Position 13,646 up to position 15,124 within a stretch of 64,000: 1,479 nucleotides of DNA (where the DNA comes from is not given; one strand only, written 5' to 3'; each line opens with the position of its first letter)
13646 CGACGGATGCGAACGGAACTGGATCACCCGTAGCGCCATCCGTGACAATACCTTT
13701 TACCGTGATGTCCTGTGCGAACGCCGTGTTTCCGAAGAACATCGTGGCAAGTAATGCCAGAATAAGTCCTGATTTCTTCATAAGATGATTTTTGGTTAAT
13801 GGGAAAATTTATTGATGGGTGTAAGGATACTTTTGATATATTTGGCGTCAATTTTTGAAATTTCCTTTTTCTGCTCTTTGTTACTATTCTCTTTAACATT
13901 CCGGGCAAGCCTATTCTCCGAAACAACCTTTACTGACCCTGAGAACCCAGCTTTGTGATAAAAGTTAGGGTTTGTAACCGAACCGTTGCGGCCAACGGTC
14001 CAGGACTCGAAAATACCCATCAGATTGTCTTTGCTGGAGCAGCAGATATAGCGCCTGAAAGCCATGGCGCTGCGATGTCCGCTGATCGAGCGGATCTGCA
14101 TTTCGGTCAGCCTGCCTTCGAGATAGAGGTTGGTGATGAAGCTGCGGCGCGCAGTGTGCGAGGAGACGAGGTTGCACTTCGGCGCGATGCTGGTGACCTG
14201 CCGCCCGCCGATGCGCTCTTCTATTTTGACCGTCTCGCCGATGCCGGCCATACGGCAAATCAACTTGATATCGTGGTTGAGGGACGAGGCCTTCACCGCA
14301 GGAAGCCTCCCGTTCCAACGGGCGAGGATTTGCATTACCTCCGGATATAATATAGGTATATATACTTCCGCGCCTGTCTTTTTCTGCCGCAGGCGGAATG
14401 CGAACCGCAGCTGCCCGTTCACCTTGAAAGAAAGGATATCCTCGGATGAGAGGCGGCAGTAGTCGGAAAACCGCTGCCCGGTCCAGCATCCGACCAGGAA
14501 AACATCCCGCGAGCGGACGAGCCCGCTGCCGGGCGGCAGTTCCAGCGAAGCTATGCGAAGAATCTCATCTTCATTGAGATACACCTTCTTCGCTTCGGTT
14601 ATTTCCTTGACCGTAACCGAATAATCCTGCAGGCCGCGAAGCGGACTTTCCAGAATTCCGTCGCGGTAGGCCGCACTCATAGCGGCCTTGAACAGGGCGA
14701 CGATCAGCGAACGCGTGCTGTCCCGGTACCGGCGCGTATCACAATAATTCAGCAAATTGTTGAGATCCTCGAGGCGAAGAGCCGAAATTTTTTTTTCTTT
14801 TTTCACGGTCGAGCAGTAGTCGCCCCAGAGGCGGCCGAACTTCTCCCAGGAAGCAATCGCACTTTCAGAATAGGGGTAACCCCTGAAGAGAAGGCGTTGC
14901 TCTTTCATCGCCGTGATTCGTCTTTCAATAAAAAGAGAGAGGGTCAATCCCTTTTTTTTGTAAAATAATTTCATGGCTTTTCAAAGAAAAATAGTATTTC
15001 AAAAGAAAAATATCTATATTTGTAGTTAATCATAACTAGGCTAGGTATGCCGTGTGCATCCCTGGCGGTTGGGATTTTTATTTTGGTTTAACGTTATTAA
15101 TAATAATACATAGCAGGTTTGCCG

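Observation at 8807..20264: Mirror-image susC/susD cassettes (~5.0 kb arms) around a tyrosine recombinase and one promoter: candidate two-state transporter shufflon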

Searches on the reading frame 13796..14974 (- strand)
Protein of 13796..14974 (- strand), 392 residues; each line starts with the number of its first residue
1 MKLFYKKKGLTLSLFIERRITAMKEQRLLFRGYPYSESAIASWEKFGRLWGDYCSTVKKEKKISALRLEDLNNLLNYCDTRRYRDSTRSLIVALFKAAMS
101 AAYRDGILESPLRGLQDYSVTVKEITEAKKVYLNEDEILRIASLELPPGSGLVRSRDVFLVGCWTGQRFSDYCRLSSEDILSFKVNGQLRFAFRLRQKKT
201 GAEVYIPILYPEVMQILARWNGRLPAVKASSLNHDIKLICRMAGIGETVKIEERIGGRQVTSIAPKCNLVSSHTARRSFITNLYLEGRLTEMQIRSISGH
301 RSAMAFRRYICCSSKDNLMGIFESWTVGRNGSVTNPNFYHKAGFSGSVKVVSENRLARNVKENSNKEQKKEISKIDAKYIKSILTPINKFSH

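Call 5: search_protein_families(library=pfam, proteins=[window:13796-14974:-])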
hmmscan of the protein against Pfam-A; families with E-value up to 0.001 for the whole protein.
window:13796-14974:- (392 aa): 1 family
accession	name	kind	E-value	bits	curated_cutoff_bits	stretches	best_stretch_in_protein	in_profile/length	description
PF00589.27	Phage_integrase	-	1.1e-07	32.2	27.1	1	133-310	3-166/172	Phage integrase family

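Call 11: find_encoding_contigs(protein=window:13796-14974:-, flank=10000, max_places=10)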
Protein window:13796-14974:- (392 aa): 5 contigs read that carry it; 3 places shown.
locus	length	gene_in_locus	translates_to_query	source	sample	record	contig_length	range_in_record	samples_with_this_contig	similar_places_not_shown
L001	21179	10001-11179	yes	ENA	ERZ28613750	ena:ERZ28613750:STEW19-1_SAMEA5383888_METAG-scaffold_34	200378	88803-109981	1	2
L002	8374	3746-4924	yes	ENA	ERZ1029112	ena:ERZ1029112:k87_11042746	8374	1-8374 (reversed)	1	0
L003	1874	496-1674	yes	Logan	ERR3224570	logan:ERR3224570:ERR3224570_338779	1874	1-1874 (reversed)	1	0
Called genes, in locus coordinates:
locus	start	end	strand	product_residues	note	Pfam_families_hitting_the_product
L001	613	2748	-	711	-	PF01642:MM_CoA_mutase, PF02310:B12-binding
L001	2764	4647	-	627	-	PF01642:MM_CoA_mutase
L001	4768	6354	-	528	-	PF14322:SusD-like_3, PF07980:SusD_RagB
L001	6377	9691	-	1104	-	PF13620:CarboxypepD_reg, PF13715:CarbopepD_reg_2, PF07715:Plug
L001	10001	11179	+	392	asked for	PF00589:Phage_integrase (weak)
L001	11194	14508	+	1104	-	PF13715:CarbopepD_reg_2, PF07715:Plug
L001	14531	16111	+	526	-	PF14322:SusD-like_3, PF12771:SusD-like_2 (faint), PF07980:SusD_RagB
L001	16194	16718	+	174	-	PF07715:Plug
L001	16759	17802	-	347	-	PF03772:Competence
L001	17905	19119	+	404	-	PF00871:Acetate_kinase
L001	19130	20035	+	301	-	PF01515:PTA_PTB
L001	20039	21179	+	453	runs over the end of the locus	PF01554:MatE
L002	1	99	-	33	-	?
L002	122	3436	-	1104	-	PF13620:CarboxypepD_reg, PF13715:CarbopepD_reg_2, PF07715:Plug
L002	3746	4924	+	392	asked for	PF00589:Phage_integrase (weak)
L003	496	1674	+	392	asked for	PF00589:Phage_integrase (weak)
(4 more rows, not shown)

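Call 14: find_related_loci(query=window:13796-14974:-, collection=genome_contigs, flank=10000)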
Query window:13796-14974:- (392 aa) in genome_contigs; peptide patterns used: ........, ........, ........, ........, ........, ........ (x = any residue, [..] = any of these).
249 stretches matched a pattern; 9 encode a relative of the query (tblastn E <= 1e-3); 9 distinct loci.
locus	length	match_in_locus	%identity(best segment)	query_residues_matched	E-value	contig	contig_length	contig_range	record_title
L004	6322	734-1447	37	73-317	1e-36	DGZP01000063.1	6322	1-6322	MAG TPA_asm: Proteiniphilum sp. UBA4977 UBA4977_contig_8971, whole genome shotgun sequence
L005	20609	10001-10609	37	131-335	3e-34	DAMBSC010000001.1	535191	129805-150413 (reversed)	MAG TPA_asm: Tannerellaceae bacterium isolate CTOTU49203 NODE_4_length_535191_cov_7.408287, whole genome shotgun sequenc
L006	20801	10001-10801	33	32-316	1e-32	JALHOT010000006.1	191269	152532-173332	MAG: Cyclobacteriaceae bacterium isolate bin.177 c_000000000455, whole genome shotgun sequence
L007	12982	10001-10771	32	74-316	1e-31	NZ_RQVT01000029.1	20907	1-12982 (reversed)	Psychroflexus aestuariivivens strain 52073 428, whole genome shotgun sequence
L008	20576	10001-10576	35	131-325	2e-29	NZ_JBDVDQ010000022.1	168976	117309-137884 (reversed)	MAG: Nonlabens sp. isolate CB.54.F.C2_137_65 CB_54_F_C2_137_65_000000000022, whole genome shotgun sequence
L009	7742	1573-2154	33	122-325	5e-25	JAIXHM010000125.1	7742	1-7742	MAG: Flavobacterium sp. isolate bin08 ROSE_m_32_bin8_002062, whole genome shotgun sequence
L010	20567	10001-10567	35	125-310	1e-23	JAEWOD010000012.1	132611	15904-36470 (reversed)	MAG: Bacteroidetes bacterium isolate OH_SBlB_50 k127_603517, whole genome shotgun sequence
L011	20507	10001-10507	28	124-309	8e-10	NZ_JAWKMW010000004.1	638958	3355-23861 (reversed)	MAG: Flavobacterium sp. isolate AC1.7 AC1.7.fa-4, whole genome shotgun sequence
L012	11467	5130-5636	24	124-309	4e-9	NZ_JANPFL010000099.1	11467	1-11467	MAG: Flavobacterium sp. isolate VAR_78_concoct_270_sub VAR_78_k141_1912677, whole genome shotgun sequence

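Call 15: find_homologous_proteins(query=window:13796-14974:-, max_evalue=1e-20)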
Query window:13796-14974:- (392 aa): 904 proteins with E <= 1e-20 among 4705 candidates; the best 120 are listed.
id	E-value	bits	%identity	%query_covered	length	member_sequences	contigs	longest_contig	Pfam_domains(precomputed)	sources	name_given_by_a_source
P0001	1.9e-257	872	99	100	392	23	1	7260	PF00589.28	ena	-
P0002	6.1e-196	669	87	86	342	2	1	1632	PF00589.28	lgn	-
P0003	1.6e-118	414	58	81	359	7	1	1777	PF00589.28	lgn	-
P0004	3.5e-117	410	57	83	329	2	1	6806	-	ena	-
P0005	4.5e-112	393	56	83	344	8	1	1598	PF13102.13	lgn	-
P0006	5.0e-112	393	57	81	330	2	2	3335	PF00589.28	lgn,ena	-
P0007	2.3e-109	384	56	81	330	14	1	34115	PF00589.28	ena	-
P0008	1.1e-107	379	55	81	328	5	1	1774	PF00589.28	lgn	-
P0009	7.8e-73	264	41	82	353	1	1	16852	PF13102.13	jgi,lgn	-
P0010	2.1e-72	263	42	80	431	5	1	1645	PF17293.9,PF13102.13,PF00589.28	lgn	-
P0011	5.0e-72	261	40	82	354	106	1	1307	PF13102.13,PF00589.28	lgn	-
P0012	5.4e-72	261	41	82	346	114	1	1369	PF13102.13,PF00589.28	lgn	-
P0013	2.1e-71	259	42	80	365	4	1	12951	PF13102.13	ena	-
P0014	1.1e-70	257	42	80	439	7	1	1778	PF17293.9,PF13102.13,PF00589.28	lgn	-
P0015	1.3e-70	257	40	82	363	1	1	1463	PF13102.13,PF00589.28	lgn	-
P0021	5.1e-69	252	39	83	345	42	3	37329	-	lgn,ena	-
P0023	1.9e-68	250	40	81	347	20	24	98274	PF13102.13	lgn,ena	-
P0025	1.1e-67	247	44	76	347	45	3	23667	PF13102.13,PF00589.28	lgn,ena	-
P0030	9.4e-67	244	40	81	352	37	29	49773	PF13102.13,PF00589.28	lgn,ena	-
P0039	2.3e-64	236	40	79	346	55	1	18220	PF13102.13,PF00589.28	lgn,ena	-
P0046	4.4e-62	229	38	80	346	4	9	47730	PF13102.13,PF00589.28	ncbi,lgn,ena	-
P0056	2.3e-58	216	45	65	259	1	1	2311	PF00589.28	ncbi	-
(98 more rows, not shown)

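Call 16: find_encoding_contigs(protein=P0001, flank=10000, max_places=6)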
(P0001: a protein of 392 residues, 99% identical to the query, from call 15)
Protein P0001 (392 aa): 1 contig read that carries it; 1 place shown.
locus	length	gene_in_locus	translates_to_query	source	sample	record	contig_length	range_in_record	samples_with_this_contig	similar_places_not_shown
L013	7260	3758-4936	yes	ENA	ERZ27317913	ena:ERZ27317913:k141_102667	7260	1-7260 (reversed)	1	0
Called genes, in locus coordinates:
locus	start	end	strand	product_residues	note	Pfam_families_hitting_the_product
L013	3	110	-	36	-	?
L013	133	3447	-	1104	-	PF13620:CarboxypepD_reg, PF13715:CarbopepD_reg_2, PF07715:Plug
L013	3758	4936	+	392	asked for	PF00589:Phage_integrase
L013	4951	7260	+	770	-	?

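Call 17: find_encoding_contigs(protein=P0007, flank=10000, max_places=6)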
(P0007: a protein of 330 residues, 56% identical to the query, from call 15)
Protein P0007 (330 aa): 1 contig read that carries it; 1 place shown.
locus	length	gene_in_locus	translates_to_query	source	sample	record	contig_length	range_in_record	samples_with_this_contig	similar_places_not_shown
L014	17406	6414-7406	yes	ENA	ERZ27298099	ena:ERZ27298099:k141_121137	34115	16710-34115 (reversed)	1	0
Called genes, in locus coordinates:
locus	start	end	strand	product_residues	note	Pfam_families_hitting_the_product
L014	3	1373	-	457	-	?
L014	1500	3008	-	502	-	PF14322:SusD-like_3, PF07980:SusD_RagB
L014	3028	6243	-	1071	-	PF13620:CarboxypepD_reg, PF13715:CarbopepD_reg_2, PF07715:Plug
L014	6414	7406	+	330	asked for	PF00589:Phage_integrase (weak)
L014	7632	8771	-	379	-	PF13173:AAA_14, PF13635:DUF4143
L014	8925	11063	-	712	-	PF01642:MM_CoA_mutase, PF02310:B12-binding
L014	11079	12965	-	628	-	PF01642:MM_CoA_mutase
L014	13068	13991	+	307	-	PF00135:COesterase, PF20434:BD-FAE, PF07859:Abhydrolase_3 (faint)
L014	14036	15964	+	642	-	PF02518:HATPase_c (weak), PF00204:DNA_gyraseB, PF01751:Toprim, PF00986:DNA_gyraseB_C (weak)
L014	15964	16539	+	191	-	PF01553:Acyltransferase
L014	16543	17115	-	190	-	PF08207:EFP_N, PF01132:EFP, PF09285:Elong-fact-P_C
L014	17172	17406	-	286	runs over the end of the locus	PF02401:LYTB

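Call 18: find_encoding_contigs(protein=P0004, flank=10000, max_places=4)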
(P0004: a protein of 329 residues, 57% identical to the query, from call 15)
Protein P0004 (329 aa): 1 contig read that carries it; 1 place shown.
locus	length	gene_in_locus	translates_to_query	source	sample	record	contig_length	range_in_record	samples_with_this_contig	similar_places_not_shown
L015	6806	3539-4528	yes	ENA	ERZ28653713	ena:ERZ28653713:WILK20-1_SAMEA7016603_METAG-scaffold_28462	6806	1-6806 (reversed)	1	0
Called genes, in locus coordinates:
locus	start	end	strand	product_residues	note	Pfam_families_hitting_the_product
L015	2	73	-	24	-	?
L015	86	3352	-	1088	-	PF13620:CarboxypepD_reg, PF13715:CarbopepD_reg_2, PF07715:Plug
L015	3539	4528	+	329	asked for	-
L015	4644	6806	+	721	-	?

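Call 19: find_encoding_contigs(protein=P0023, flank=10000, max_places=6)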
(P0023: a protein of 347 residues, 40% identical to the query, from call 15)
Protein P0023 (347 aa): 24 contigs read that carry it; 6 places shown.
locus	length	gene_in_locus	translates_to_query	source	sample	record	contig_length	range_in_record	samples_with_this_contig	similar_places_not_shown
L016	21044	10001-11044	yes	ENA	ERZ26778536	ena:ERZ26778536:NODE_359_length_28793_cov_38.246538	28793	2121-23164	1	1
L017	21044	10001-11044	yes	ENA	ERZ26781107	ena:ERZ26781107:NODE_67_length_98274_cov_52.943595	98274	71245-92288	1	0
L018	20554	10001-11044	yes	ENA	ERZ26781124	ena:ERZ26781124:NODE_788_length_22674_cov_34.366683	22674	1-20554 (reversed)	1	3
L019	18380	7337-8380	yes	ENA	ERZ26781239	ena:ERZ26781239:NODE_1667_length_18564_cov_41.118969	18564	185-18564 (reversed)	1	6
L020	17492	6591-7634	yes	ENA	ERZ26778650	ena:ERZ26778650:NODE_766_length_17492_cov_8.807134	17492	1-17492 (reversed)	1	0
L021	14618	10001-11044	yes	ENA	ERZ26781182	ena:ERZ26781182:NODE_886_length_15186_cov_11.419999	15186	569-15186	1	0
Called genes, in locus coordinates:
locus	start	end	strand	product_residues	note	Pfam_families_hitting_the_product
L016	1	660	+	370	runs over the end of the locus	PF14289:DUF4369, PF00578:AhpC-TSA, PF08534:Redoxin, PF00085:Thioredoxin, PF13098:Thioredoxin_2, PF13905:Thioredoxin_8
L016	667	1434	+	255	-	PF01177:Asp_Glu_race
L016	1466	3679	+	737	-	PF03030:H_PPase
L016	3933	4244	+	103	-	PF07980:SusD_RagB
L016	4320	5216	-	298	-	-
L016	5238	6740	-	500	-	PF14322:SusD-like_3, PF07980:SusD_RagB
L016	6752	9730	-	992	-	PF13620:CarboxypepD_reg, PF13715:CarbopepD_reg_2, PF07715:Plug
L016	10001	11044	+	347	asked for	PF13102:Phage_int_SAM_5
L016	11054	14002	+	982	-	PF13620:CarboxypepD_reg, PF13715:CarbopepD_reg_2, PF07715:Plug, PF00593:TonB_dep_Rec_b-barrel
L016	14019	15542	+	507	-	PF14322:SusD-like_3, PF07980:SusD_RagB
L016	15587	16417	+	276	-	-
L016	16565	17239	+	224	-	-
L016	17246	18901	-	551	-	PF13428:TPR_14 (faint), PF13424:TPR_12 (faint), PF17874:TPR_MalT (faint), PF12833:HTH_18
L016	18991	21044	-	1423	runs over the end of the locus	PF04997:RNA_pol_Rpb1_1, PF00623:RNA_pol_Rpb1_2, PF04983:RNA_pol_Rpb1_3, PF05000:RNA_pol_Rpb1_4, PF04998:RNA_pol_Rpb1_5, PF01333:Apocytochr_F_C (faint)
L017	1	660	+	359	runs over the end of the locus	PF14289:DUF4369, PF00578:AhpC-TSA, PF08534:Redoxin, PF00085:Thioredoxin, PF13098:Thioredoxin_2, PF13905:Thioredoxin_8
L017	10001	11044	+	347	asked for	PF13102:Phage_int_SAM_5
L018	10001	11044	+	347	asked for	PF13102:Phage_int_SAM_5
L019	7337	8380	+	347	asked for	PF13102:Phage_int_SAM_5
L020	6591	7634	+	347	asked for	PF13102:Phage_int_SAM_5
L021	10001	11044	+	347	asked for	PF13102:Phage_int_SAM_5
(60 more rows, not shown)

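Call 20: find_encoding_contigs(protein=P0021, flank=10000, max_places=4)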
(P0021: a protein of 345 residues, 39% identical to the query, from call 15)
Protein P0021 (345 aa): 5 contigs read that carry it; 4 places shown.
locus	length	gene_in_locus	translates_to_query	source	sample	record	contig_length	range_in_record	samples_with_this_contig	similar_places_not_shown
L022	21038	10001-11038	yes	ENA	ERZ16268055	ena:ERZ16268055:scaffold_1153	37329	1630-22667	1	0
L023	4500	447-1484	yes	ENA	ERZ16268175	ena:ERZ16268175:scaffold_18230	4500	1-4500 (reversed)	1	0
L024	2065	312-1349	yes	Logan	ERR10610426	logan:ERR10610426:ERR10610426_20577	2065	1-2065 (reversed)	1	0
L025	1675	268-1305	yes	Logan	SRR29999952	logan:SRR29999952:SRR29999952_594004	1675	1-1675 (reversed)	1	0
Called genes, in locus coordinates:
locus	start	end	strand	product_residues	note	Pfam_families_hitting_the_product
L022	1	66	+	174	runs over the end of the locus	PF00132:Hexapep, PF25084:LbH_EIF2B (faint), PF25087:GMPPB_C (faint), PF14602:Hexapep_2 (weak), PF00132:Hexapep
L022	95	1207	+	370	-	PF14289:DUF4369, PF00578:AhpC-TSA, PF08534:Redoxin, PF00085:Thioredoxin, PF13098:Thioredoxin_2, PF13905:Thioredoxin_8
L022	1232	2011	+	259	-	PF01177:Asp_Glu_race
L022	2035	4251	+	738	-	PF03030:H_PPase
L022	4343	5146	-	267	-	-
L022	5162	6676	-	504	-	PF14322:SusD-like_3, PF07980:SusD_RagB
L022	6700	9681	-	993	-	PF13620:CarboxypepD_reg, PF13715:CarbopepD_reg_2, PF07715:Plug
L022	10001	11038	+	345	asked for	-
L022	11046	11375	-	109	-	-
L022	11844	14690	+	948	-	PF13715:CarbopepD_reg_2 (weak), PF07715:Plug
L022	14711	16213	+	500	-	PF14322:SusD-like_3, PF07980:SusD_RagB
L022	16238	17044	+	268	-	-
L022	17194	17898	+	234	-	-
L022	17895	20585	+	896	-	PF16361:Peptidase_S8_N (weak), PF00082:Peptidase_S8, PF00041:fn3 (weak), PF18962:Por_Secre_tail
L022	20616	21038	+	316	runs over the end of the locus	PF19572:PorV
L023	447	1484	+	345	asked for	-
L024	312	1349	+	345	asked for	-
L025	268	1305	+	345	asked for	-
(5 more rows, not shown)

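Call 26: list_cluster_members(proteins=[P0001, P0002, P0004, P0007])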
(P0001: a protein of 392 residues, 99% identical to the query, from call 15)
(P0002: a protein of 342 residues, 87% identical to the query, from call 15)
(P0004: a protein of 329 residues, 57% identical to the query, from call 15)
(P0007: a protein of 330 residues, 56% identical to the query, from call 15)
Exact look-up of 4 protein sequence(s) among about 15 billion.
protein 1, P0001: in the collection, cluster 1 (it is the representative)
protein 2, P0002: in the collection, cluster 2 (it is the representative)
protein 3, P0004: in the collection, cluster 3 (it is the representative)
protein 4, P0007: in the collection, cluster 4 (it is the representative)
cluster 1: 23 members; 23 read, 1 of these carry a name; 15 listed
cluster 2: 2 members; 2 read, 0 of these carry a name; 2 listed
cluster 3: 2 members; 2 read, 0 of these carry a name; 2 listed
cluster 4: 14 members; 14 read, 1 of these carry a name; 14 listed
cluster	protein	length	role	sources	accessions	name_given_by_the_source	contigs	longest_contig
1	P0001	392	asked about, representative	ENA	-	-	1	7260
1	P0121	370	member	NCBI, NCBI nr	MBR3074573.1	MAG: tyrosine-type recombinase/integrase [Bacteroidales bacterium] | tyrosine-type recombinase/integrase [Bacteroidales bacterium]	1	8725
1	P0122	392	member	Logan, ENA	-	-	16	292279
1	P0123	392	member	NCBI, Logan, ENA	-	-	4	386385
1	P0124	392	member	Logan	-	-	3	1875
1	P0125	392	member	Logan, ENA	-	-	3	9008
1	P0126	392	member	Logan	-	-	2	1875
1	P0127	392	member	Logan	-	-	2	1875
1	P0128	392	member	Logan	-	-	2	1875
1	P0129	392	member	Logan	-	-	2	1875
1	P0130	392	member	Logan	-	-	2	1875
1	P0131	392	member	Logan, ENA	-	-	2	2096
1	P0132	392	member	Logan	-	-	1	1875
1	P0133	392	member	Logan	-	-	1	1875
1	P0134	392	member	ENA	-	-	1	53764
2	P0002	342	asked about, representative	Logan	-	-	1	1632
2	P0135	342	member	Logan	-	-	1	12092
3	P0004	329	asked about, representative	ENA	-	-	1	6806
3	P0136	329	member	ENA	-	-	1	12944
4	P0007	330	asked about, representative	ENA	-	-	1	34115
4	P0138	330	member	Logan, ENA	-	-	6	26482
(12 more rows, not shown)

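Call 28: find_encoding_contigs(protein=P0135, flank=10000, max_places=4)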
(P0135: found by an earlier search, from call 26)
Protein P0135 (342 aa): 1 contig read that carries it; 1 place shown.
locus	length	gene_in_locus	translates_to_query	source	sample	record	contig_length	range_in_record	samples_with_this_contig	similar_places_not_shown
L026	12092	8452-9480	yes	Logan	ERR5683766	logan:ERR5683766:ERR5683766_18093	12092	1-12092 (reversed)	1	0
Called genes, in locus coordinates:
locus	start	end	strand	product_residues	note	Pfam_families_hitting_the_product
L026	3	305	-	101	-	?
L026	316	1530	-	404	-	PF00871:Acetate_kinase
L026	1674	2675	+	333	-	PF03772:Competence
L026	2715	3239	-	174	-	PF07715:Plug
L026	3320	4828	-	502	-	PF14322:SusD-like_3, PF07980:SusD_RagB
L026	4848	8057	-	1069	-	PF13620:CarboxypepD_reg, PF13715:CarbopepD_reg_2, PF07715:Plug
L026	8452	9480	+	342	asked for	PF00589:Phage_integrase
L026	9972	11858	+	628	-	PF01642:MM_CoA_mutase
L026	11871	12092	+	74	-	?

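Call 29: find_encoding_contigs(protein=P0002, flank=10000, max_places=4)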
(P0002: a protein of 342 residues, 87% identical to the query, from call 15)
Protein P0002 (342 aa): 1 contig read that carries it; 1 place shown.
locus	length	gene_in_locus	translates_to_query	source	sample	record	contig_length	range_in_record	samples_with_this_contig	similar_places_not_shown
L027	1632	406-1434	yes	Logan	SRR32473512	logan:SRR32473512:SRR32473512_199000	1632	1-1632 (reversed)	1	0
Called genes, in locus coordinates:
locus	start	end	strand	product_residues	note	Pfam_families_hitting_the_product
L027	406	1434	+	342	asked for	PF00589:Phage_integrase (weak)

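Call 37: search_protein_families(library=ncbifam, proteins=[window:13796-14974:-, P0023, P0007], max_evalue=0.001)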
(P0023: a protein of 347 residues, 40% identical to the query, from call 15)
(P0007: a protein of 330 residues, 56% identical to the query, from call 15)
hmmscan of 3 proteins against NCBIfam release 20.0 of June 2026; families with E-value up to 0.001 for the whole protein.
window:13796-14974:- (392 aa): 1 family
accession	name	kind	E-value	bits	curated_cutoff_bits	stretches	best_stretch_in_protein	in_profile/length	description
NF040815.2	recomb_XerA_Arch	equivalog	6e-05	22.7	220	1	55-310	29-252/263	site-specific tyrosine recombinase/integron integrase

P0023 (347 aa): 0 families

P0007 (330 aa): 0 families
